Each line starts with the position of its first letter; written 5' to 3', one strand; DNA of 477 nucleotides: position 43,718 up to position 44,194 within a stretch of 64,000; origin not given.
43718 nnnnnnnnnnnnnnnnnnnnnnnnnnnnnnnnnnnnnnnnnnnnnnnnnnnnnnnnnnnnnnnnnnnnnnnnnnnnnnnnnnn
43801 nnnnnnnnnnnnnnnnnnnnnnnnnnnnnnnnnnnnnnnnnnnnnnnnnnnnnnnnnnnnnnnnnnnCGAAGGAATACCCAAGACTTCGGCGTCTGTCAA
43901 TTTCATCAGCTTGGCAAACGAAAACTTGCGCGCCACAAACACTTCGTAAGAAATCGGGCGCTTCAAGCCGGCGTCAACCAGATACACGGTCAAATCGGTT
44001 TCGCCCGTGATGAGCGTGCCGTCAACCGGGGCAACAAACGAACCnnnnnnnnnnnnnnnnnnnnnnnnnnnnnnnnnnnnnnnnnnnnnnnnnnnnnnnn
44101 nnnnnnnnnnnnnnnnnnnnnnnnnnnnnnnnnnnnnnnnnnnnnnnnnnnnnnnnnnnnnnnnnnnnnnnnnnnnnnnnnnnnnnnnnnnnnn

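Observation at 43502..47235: Translationally coupled pair: a secreted protein and an S8 subtilisin sharing a C-terminal array of four repeats of about 45-50 aa of unknown family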

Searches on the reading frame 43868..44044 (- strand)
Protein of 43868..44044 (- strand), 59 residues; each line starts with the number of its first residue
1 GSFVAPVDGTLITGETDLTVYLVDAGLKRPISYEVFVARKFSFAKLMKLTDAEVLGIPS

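Call 23: search_protein_representatives(alignment_id=A2)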
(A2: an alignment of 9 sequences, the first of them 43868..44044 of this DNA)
Query: 9 sequences, 59 profile positions. Proteins with E-value up to 0.001 (for the whole library): 2862; up to 1e-10: 916; up to 1e-30: 83. The best 150 are listed.
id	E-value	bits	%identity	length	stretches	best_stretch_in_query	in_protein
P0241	1.1e-121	412.6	-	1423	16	8-58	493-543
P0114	7.8e-91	313.8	-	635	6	4-59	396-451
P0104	7.1e-89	307.5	-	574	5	2-58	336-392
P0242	2.5e-84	293.0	-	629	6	3-59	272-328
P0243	2.7e-81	283.3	-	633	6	1-59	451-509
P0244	2.4e-79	277.0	-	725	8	4-59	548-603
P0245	4.1e-75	263.5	-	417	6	3-59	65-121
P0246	5.5e-72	253.5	-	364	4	1-58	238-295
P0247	7.6e-72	253.0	-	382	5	4-58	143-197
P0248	1.1e-69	246.1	-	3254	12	3-59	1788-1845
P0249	2.0e-69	245.3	-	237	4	4-58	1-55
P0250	2.8e-67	238.4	-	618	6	1-58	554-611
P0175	2.7e-66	235.2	-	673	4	3-59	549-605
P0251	6.3e-65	230.8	-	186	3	1-59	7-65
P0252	7.8e-62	220.9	-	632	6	1-58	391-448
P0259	1.8e-52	191.0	-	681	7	4-54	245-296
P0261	4.9e-49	179.9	-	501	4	2-57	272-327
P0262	2.5e-48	177.7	-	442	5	2-59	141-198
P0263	3.1e-48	177.4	-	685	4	1-58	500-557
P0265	2.5e-47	174.5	-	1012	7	1-57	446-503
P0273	4.5e-44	164.1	-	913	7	5-59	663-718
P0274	1.7e-43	162.2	-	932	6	9-58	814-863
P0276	5.1e-41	154.3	-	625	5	2-58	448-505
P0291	3.7e-36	138.7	-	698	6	4-58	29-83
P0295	2.0e-35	136.4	-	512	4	2-58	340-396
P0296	4.3e-35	135.3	-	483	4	3-58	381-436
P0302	4.8e-33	128.7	-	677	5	7-58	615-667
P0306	1.8e-32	126.9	-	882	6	6-52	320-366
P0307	2.0e-32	126.8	-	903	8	8-53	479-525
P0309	8.2e-32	124.8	-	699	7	8-59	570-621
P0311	1.2e-31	124.3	-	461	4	4-57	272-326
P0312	2.1e-31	123.5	-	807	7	1-33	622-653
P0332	1.6e-28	114.3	-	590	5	9-54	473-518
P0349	1.1e-26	108.3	-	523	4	6-58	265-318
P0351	1.4e-26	108.1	-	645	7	5-55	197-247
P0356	3.6e-26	106.7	-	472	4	4-59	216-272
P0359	1.0e-25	105.3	-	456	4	1-52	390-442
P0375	1.5e-24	101.6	-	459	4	7-58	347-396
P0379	2.5e-24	100.8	-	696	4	7-58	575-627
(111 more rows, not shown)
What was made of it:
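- On EccB (PF05108): The window profile finds P0302 (E 4.8e-33, call 23).
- Sequence bridge: the window's repeat profile finds 2,862 cluster representatives at E<=1e-3 (call 23).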

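Call 30: search_solved_structures(query=A2, max_evalue=10, show_alignments=3)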
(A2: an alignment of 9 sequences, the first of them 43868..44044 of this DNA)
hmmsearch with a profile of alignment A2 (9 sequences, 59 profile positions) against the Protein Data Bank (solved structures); distinct sequences matched with E-value up to 10: 0.
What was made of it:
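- Tried and rejected: The profile of the 9 window repeats gave nothing (call 30).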

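Call 40: search_protein_families(library=pfam, alignment_id=A5, max_evalue=0.001)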
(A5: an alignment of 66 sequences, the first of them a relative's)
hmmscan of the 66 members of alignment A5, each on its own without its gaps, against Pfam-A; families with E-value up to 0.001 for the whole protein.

A. member 1, P0259 (681 aa): 1 family
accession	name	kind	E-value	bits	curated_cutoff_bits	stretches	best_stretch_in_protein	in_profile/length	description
PF00188.32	CAP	-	9e-23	81.8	21.1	1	59-178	1-117/117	Cysteine-rich secretory protein family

B. families by the number of members that match (of 66 scanned): 35 families (the first 25 are shown)
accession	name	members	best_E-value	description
PF08486.15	SpoIID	13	4.1e-16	Stage II sporulation protein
PF00082.27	Peptidase_S8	11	1.5e-64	Subtilase family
PF01510.30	Amidase_2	9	1e-19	N-acetylmuramoyl-L-alanine amidase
PF16158.11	N_BRCA1_IG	5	1e-18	Ig-like domain from next to BRCA1 gene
PF05108.18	T7SS_ESX1_EccB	5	8.8e-17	Type VII secretion system ESX-1, transport TM domain B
PF22148.1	Fervidolysin_NPro-like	5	4.7e-15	Fervidolysin N-terminal prodomain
PF01551.29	Peptidase_M23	4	2.3e-17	Peptidase family M23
PF01832.25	Glucosaminidase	3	1.5e-14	Mannosyl-glycoprotein endo-beta-N-acetylglucosaminidase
PF00041.27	fn3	3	1.4e-06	Fibronectin type III domain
PF00801.26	PKD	2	8.4e-21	PKD domain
PF18911.6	PKD_4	2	2.9e-18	PKD domain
PF18884.5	TSP3_bac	2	2.6e-07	Bacterial TSP3 repeat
PF16361.10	Peptidase_S8_N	2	2.7e-07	N-terminal of Subtilase family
PF00188.32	CAP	1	9e-23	Cysteine-rich secretory protein family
PF08310.17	LGFP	1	2.2e-20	LGFP repeat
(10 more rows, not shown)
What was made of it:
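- Closest known: PlyCB, the cell-wall-binding subunit of streptococcal phage lysin PlyC. Same: It serves a lytic enzyme, as the repeat does in most family members (call 40).
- Domain partners in 66 diverse repeat proteins: SpoIID 13, Peptidase_S8 11, Amidase_2 9, M23 4, Glucosaminidase 3, CHAP 1 (call 40).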

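Call 42: search_protein_families(library=pfam, proteins=[P0302, P0307, P0351, P0375, P0309, P0312, P0306, P0273, P0274, P0379], max_evalue=0.01)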
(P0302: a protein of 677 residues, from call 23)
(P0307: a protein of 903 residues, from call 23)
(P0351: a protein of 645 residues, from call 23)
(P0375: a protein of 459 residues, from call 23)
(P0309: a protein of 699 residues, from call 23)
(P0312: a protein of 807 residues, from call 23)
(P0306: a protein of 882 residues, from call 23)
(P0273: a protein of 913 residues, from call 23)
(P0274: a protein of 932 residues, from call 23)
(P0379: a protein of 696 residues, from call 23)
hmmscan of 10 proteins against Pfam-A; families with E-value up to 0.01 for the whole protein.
P0302 (677 aa): 2 families
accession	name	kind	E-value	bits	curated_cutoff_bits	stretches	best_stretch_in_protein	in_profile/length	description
PF05108.18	T7SS_ESX1_EccB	-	8.8e-17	61.4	27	1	180-244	183-247/474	Type VII secretion system ESX-1, transport TM domain B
PF05257.22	CHAP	-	1.3e-14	54.9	26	1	45-118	6-81/81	CHAP domain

P0307 (903 aa): 1 family
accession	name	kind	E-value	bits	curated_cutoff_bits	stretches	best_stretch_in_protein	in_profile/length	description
PF08486.15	SpoIID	-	1.9e-11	44.9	23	1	197-288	8-97/97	Stage II sporulation protein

P0351 (645 aa): 2 families
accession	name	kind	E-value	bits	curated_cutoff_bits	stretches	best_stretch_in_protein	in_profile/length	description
PF01551.29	Peptidase_M23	-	7.9e-16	58.5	28.7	1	57-160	3-86/96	Peptidase family M23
PF05108.18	T7SS_ESX1_EccB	-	0.00079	18.6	27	0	251-323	172-246/474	Type VII secretion system ESX-1, transport TM domain B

P0375 (459 aa): 1 family
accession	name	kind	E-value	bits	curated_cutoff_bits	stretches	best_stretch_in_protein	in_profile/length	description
PF08486.15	SpoIID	-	1.7e-13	51.4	23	1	1-75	25-96/97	Stage II sporulation protein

P0309 (699 aa): 3 families
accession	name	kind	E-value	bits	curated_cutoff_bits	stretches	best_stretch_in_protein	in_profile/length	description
PF01510.30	Amidase_2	-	1.3e-09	38.9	26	1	31-115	58-130/131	N-acetylmuramoyl-L-alanine amidase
PF05108.18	T7SS_ESX1_EccB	-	8.6e-08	31.7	27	0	566-635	178-249/474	Type VII secretion system ESX-1, transport TM domain B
PF21372.3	Zn_ribbon_bTOP1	-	0.0081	16.4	27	0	452-468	20-36/45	Topoisomerase I, zinc finger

P0312 (807 aa): 1 family
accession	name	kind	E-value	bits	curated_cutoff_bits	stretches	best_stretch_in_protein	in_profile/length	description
PF01510.30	Amidase_2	-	1.6e-14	54.8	26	1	346-501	3-131/131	N-acetylmuramoyl-L-alanine amidase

P0306 (882 aa): 0 families

P0273 (913 aa): 2 families
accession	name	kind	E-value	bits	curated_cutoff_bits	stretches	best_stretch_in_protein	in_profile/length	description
PF01832.25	Glucosaminidase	-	2.5e-09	38.3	30.2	1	35-141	4-119/123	Mannosyl-glycoprotein endo-beta-N-acetylglucosaminidase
PF16158.11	N_BRCA1_IG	-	1.3e-05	26.1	28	0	559-640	6-91/108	Ig-like domain from next to BRCA1 gene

P0274 (932 aa): 3 families
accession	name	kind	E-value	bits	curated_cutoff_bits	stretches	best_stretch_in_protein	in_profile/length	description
PF01832.25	Glucosaminidase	-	1.5e-14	55.2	30.2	1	68-179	2-121/123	Mannosyl-glycoprotein endo-beta-N-acetylglucosaminidase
PF16158.11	N_BRCA1_IG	-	1.3e-11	45.4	28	1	585-669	8-95/108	Ig-like domain from next to BRCA1 gene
PF10633.15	NPCBM_assoc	-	0.00035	21.1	24.4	0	587-613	3-29/78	NPCBM-associated, NEW3 domain of alpha-galactosidase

P0379 (696 aa): 2 families
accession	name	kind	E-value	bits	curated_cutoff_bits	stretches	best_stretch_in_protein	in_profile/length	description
PF01832.25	Glucosaminidase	-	2.3e-12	48.1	30.2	1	68-179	3-121/123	Mannosyl-glycoprotein endo-beta-N-acetylglucosaminidase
PF16158.11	N_BRCA1_IG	-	2.8e-07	31.5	28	1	207-307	7-106/108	Ig-like domain from next to BRCA1 gene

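Call 44: search_protein_families(library=pfam, proteins=[P0261, P0296, P0311, P0349, P0356, P0359, P0332, P0295, P0276, P0262], max_evalue=1)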
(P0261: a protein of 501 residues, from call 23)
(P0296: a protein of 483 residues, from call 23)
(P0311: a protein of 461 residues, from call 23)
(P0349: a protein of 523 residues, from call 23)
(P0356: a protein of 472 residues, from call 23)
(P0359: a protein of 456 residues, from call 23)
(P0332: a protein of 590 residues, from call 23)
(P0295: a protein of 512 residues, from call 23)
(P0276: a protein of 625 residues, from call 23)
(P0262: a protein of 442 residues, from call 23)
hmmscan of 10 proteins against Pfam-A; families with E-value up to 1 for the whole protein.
P0261 (501 aa): 0 families

P0296 (483 aa): 0 families

P0311 (461 aa): 1 family
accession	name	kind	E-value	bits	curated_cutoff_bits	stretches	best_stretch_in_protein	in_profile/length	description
PF20415.3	DUF6699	-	0.1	13.2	24.1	1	291-326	49-82/131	Family of unknown function (DUF6699)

P0349 (523 aa): 0 families

P0356 (472 aa): 1 family
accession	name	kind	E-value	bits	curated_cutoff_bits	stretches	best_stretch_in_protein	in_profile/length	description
PF05108.18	T7SS_ESX1_EccB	-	0.00013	21.2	27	1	411-467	412-467/474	Type VII secretion system ESX-1, transport TM domain B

P0359 (456 aa): 1 family
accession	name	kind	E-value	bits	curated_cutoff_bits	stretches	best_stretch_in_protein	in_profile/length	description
PF11848.13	DUF3368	-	0.04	14.3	27.3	0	281-297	2-18/46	Domain of unknown function (DUF3368)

P0332 (590 aa): 2 families
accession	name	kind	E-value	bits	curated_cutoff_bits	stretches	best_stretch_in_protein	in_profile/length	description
PF06172.17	Cupin_5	-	0.0025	18.3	25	1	452-537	6-84/139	Cupin superfamily (DUF985)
PF06357.16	Omega-toxin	-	0.079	13.2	22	1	147-174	8-35/37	Omega-atracotoxin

P0295 (512 aa): 1 family
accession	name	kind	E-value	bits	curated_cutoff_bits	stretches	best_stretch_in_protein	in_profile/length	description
PF04472.17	SepF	-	0.34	11.6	27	0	47-69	8-30/72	Cell division protein SepF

P0276 (625 aa): 0 families

P0262 (442 aa): 0 families

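Call 65: search_solved_structures(query=P0302, max_evalue=1, show_alignments=2)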
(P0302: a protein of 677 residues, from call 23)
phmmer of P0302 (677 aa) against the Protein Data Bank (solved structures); distinct sequences matched with E-value up to 1: 7.
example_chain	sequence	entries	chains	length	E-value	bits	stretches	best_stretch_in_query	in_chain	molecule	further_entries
2lrj_A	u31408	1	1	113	2.7e-09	39.2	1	45-123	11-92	Staphyloxanthin biosynthesis protein, putative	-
2k3a_A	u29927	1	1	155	1.4e-06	30.2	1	44-122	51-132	CHAP domain protein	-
9eum_A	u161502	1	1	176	3.2e-06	29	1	40-128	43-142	Peptidase C51 domain-containing protein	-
5t1q_A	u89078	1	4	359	5.9e-05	24.8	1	43-118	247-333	N-acetylmuramoyl-L-alanine amidase domain-containing protein SAOUHSC_02979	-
9euf_E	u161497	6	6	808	8.6e-05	24.3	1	44-128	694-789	Peptidase C51 domain-containing protein | ORF56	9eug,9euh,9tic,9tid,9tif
9r6w_AAA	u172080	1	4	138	0.0052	18.4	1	44-124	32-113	Peptidoglycan hydrolase PcsB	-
9r7g_A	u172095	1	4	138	0.0087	17.7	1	59-124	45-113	Peptidoglycan hydrolase PcsB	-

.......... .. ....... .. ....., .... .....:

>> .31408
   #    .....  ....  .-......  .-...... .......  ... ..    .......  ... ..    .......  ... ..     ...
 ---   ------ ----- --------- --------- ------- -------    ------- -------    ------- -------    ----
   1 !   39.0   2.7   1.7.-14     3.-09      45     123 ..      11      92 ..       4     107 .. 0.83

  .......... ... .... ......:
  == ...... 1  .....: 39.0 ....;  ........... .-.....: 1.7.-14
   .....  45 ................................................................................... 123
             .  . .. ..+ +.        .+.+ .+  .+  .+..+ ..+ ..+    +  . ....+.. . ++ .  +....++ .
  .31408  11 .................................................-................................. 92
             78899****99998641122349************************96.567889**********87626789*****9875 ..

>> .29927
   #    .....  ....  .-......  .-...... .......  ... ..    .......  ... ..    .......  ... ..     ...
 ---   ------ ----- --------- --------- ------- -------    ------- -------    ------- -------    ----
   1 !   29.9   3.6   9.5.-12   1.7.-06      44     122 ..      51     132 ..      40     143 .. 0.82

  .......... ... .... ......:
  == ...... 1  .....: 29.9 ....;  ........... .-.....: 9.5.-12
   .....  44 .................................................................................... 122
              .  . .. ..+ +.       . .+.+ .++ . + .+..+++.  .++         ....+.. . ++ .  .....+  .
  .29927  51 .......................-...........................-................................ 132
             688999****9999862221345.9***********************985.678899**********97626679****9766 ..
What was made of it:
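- Tried and rejected: P0302 alone gave only CHAP-domain hits (call 65).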
